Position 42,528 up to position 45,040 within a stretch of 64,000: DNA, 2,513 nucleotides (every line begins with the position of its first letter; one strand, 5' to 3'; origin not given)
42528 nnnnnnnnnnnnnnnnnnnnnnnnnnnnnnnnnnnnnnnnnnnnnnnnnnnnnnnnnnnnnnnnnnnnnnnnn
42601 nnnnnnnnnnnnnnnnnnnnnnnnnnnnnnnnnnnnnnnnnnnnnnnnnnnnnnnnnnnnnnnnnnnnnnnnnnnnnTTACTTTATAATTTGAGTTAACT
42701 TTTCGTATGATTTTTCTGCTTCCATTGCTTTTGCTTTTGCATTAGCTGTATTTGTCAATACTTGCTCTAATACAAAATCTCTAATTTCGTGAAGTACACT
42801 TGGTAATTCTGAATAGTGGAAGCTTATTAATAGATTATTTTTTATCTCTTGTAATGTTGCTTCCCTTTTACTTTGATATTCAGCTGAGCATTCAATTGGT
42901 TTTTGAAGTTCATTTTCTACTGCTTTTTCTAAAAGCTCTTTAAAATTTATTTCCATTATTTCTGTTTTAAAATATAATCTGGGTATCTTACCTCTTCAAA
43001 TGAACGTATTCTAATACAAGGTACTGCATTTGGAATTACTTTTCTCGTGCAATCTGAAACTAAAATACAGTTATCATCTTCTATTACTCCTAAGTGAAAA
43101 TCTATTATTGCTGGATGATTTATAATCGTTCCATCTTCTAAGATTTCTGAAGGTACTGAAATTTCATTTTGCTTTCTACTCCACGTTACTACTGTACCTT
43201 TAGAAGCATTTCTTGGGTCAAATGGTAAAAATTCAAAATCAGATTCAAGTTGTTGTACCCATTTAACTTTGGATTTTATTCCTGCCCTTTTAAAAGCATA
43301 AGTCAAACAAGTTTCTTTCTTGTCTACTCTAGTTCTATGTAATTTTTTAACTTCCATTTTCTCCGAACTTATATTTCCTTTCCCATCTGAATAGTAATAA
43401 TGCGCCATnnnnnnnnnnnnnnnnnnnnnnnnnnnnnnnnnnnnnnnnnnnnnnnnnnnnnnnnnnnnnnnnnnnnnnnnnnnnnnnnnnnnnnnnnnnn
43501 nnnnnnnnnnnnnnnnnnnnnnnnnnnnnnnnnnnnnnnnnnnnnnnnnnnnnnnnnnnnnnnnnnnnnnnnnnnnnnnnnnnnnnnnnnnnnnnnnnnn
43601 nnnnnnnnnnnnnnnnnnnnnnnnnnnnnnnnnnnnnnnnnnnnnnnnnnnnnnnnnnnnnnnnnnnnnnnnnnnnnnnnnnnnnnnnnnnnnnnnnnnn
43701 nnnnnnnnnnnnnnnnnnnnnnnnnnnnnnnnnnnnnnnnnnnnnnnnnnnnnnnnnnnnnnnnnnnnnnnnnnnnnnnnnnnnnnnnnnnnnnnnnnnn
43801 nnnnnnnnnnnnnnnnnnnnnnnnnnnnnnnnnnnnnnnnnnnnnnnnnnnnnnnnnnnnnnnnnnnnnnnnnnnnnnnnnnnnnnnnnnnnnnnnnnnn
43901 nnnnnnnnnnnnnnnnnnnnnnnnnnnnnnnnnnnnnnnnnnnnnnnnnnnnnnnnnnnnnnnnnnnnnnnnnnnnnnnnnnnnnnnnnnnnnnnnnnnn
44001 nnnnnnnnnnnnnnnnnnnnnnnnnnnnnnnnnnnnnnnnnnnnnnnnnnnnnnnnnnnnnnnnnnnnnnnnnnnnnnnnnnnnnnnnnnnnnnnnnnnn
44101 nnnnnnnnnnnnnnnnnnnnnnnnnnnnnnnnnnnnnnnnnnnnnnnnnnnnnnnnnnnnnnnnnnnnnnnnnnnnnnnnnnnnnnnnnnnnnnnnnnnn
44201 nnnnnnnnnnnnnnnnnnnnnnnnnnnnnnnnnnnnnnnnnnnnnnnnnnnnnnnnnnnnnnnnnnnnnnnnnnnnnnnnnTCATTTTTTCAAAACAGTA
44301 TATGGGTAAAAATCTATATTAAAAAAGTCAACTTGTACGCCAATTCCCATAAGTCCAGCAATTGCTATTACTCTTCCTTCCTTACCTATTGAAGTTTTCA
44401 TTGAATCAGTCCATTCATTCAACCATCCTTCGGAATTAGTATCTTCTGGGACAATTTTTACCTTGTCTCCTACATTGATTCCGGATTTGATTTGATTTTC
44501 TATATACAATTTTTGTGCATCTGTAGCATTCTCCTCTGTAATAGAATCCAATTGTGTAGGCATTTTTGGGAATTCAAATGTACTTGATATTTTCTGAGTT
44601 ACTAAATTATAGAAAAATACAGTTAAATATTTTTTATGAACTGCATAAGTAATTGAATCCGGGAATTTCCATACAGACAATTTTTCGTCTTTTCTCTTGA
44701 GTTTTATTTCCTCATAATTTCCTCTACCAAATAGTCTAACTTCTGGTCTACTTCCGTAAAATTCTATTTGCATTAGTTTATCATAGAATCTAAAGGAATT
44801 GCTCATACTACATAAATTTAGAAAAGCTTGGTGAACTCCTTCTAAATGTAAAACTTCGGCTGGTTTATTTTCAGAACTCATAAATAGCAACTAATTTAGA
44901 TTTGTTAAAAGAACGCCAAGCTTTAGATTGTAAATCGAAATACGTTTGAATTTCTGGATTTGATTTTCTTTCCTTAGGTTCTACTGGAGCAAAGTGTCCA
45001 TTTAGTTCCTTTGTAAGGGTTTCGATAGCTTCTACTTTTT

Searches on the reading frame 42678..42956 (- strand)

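Call 12: search_protein_families(library=pfam, proteins=[window:42678-42956:-], max_evalue=0.01)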
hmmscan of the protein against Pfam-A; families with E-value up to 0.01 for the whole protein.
window:42678-42956:- (92 aa): 1 family
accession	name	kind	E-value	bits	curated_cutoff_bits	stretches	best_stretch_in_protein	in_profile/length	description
PF02192.22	PI3K_p85B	-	0.0009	19.3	27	1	29-68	5-44/76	PI3-kinase family, p85-binding domain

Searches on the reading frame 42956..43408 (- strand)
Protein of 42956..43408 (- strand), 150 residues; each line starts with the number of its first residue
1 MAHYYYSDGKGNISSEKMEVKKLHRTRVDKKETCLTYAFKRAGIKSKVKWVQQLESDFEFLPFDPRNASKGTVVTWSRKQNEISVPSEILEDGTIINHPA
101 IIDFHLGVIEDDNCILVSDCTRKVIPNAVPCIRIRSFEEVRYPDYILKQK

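Call 12: search_protein_families(library=pfam, proteins=[window:42956-43408:-], max_evalue=0.01)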
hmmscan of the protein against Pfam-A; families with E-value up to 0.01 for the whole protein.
window:42956-43408:- (150 aa): 0 families

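Call 13: find_related_loci(query=window:42956-43408:-, collection=viral_contigs, flank=6000)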
Query window:42956-43408:- (150 aa) in viral_contigs; peptide patterns used: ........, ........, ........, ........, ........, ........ (x = any residue, [..] = any of these).
69 stretches matched a pattern, but none encodes a relative of the query by tblastn (E <= 1e-3).

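Call 15: find_encoding_contigs(protein=window:42956-43408:-, flank=3000, max_places=6)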
Protein window:42956-43408:- (150 aa): 9 contigs read that carry it; 3 places shown.
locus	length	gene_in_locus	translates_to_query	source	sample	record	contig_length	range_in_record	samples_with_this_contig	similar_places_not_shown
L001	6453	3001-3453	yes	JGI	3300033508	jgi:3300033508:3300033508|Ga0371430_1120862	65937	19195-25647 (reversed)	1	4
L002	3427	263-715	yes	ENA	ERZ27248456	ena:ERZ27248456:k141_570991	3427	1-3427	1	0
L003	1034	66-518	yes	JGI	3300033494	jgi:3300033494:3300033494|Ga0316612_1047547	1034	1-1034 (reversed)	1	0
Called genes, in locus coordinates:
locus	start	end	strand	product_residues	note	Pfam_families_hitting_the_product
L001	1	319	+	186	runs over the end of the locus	-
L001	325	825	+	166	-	-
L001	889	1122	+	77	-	-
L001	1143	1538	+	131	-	PF10902:WYL_2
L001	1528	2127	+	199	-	-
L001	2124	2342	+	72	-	-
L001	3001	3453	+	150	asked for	-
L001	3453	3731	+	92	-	-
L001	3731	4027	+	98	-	-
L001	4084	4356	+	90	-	PF00166:Cpn10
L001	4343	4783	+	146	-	-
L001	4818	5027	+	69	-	-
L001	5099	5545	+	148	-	-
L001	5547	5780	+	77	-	-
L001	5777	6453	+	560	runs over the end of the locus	-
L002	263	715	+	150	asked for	-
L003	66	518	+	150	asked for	-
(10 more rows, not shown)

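Call 16: find_homologous_proteins(query=window:42956-43408:-)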
Query window:42956-43408:- (150 aa): 4 proteins with E <= 0.001 among 12 candidates.
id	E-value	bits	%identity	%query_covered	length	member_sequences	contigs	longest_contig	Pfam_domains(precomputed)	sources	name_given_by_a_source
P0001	8.3e-97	339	100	100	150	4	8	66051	-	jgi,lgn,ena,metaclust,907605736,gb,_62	metaclust:\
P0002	5.9e-44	167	59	85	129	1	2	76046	-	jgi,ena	jgi:hypothetical protein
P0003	1.8e-43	166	56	87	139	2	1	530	-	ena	-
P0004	2.6e-43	165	57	87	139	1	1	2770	-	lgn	-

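Call 17: find_encoding_contigs(protein=P0002, flank=5000, max_places=6)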
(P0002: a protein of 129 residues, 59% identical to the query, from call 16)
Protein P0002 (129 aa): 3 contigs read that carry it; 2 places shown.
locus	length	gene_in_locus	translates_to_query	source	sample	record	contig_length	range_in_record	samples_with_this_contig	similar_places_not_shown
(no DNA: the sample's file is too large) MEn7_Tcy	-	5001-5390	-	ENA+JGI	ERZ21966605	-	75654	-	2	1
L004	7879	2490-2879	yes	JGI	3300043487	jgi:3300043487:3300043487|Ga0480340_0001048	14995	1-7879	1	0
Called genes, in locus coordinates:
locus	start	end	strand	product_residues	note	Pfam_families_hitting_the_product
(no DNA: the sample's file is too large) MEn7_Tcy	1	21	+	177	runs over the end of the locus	-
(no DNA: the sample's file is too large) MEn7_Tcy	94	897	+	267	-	-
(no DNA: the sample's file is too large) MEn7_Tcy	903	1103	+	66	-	-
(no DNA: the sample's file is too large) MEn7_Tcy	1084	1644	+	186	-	-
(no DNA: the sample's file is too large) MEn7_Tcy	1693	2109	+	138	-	PF03013:Pyr_excise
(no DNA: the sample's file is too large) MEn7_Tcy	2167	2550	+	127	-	-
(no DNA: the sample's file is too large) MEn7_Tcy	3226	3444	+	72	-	PF13619:KTSC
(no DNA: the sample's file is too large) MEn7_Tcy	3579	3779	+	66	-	-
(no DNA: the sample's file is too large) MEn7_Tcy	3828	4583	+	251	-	PF10979:DUF2786, PF23771:DUF7168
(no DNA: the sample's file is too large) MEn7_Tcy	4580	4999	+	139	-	-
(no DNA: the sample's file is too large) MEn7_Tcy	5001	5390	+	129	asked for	-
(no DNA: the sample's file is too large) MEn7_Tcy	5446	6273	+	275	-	PF06067:DUF932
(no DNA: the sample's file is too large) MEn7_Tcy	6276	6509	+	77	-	-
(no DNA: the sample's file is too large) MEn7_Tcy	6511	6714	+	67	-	-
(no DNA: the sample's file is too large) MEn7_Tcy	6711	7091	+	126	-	-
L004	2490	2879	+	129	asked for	-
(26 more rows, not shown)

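Call 18: find_encoding_contigs(protein=P0004, flank=5000, max_places=6)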
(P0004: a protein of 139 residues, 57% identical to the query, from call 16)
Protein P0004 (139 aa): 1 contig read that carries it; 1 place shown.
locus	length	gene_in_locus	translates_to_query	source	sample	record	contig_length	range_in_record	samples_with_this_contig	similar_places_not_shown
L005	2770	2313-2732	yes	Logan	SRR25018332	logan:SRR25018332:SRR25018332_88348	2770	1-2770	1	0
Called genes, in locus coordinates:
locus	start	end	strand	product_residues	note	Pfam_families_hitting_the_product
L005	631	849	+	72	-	PF13619:KTSC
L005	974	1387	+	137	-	-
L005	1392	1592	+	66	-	-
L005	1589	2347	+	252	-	PF10979:DUF2786, PF23771:DUF7168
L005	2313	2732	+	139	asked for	-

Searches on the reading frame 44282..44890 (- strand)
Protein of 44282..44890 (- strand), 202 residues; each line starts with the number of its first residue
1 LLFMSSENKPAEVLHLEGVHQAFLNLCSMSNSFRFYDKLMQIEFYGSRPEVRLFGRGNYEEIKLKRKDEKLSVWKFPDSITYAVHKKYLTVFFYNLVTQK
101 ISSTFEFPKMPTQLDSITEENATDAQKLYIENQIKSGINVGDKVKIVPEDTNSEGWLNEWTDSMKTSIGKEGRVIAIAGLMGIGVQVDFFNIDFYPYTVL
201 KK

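Call 12: search_protein_families(library=pfam, proteins=[window:44282-44890:-], max_evalue=0.01)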
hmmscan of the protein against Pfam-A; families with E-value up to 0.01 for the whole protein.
window:44282-44890:- (202 aa): 0 families

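Call 55: find_related_loci(query=window:44282-44890:-, collection=viral_contigs, flank=4000)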
Query window:44282-44890:- (202 aa) in viral_contigs; peptide patterns used: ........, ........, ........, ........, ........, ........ (x = any residue, [..] = any of these).
5 stretches matched a pattern, but none encodes a relative of the query by tblastn (E <= 1e-3).

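Call 56: find_homologous_proteins(query=window:44282-44890:-)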
Query window:44282-44890:- (202 aa): 1 proteins with E <= 0.001 among 71 candidates.
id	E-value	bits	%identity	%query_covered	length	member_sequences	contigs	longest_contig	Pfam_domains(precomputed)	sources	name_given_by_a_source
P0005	2.9e-123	427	93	99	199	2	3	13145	-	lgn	-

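Call 57: find_encoding_contigs(protein=P0005, flank=4000, max_places=6)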
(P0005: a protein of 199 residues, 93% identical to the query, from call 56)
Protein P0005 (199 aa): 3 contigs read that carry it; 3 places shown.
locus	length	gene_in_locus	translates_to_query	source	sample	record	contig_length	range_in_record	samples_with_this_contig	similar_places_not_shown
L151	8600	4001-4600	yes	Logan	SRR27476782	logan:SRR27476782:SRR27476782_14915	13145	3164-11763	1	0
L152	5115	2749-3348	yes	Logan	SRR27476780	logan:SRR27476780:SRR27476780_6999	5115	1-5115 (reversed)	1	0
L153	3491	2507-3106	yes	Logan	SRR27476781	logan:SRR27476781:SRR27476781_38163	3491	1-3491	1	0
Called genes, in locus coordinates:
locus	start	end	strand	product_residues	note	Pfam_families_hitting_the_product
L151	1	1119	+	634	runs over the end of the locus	PF00005:ABC_tran (faint), PF13175:AAA_15 (weak), PF13476:AAA_23, PF13558:SbcC_Walker_B (weak)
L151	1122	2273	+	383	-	PF00303:Thymidylat_synt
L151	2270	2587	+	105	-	-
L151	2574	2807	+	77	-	-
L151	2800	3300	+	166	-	-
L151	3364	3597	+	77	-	-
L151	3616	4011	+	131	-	PF10902:WYL_2 (weak)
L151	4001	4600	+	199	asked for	-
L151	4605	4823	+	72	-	-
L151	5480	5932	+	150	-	-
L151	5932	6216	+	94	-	-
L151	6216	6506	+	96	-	-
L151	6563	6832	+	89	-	PF00166:Cpn10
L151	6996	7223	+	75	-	-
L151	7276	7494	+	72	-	-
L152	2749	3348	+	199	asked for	-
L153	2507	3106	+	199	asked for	-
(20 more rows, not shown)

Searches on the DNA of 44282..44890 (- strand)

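Call 60: search_rna_families(source=L151, start=4780, end=5520, threshold=evalue, max_evalue=10, show_alignments=5)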
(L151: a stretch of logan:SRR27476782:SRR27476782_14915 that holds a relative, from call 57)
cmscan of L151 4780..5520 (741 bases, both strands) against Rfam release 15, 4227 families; matches with E-value up to 10: 2.
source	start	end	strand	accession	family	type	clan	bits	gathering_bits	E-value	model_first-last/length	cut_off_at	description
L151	5111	5183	+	RF00005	tRNA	Gene; tRNA;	CL00001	55.3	29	4e-11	1-71/71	no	tRNA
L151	5129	5180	-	RF04351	Plastid-psbl-rps4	Cis-reg;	-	14.9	68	4.3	1-53/53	no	Plastid-psbl-rps4 3UTR RNA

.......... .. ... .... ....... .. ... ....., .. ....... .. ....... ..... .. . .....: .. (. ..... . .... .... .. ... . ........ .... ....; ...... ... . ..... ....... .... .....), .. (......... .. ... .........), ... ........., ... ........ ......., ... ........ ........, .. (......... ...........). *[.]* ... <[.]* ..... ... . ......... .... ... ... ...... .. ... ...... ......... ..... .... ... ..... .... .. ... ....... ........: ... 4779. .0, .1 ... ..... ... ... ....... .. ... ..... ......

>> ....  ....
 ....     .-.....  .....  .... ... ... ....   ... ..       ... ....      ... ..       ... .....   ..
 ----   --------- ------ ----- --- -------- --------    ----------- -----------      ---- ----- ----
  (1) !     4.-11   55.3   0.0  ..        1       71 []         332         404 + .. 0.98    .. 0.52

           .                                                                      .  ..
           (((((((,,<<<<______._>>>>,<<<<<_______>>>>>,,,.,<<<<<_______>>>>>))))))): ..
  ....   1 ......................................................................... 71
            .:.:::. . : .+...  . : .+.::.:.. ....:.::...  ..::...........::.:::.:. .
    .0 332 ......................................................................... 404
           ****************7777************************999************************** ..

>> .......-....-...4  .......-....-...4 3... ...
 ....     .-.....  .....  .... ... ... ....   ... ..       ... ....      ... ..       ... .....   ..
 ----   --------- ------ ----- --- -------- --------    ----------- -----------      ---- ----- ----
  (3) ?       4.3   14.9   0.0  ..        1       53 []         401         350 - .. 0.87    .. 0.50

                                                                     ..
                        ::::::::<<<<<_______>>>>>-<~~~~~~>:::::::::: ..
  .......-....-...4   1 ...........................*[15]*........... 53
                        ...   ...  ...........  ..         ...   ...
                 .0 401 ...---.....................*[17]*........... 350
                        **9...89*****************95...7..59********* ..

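Call 111: search_with_rna_model(model_id=R2, sources=[L281, L151, L278, L274, L004, L005], max_evalue=1)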
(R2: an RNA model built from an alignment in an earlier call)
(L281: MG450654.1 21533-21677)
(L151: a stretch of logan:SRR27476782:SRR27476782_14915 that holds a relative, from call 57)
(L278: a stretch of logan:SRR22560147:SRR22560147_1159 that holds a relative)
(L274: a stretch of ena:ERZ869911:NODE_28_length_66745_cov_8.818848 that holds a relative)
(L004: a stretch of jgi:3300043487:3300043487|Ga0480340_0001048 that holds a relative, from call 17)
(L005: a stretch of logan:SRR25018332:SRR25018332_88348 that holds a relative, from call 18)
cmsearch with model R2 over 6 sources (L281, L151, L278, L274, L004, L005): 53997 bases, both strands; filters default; matches with E-value up to 1: 7.
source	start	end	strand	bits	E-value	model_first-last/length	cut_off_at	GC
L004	576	688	+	79.1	5.1e-21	1-74/74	no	0.38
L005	493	605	+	72.8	3.5e-19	1-74/74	no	0.41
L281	34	113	+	62.6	3.6e-16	1-74/74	no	0.52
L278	6747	6815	+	24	8.3e-05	1-74/74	no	0.49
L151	5112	5183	+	23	0.00017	1-74/74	no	0.53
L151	5034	5105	+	19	0.0025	1-74/74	no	0.47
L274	416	502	+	16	0.019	1-74/74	no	0.56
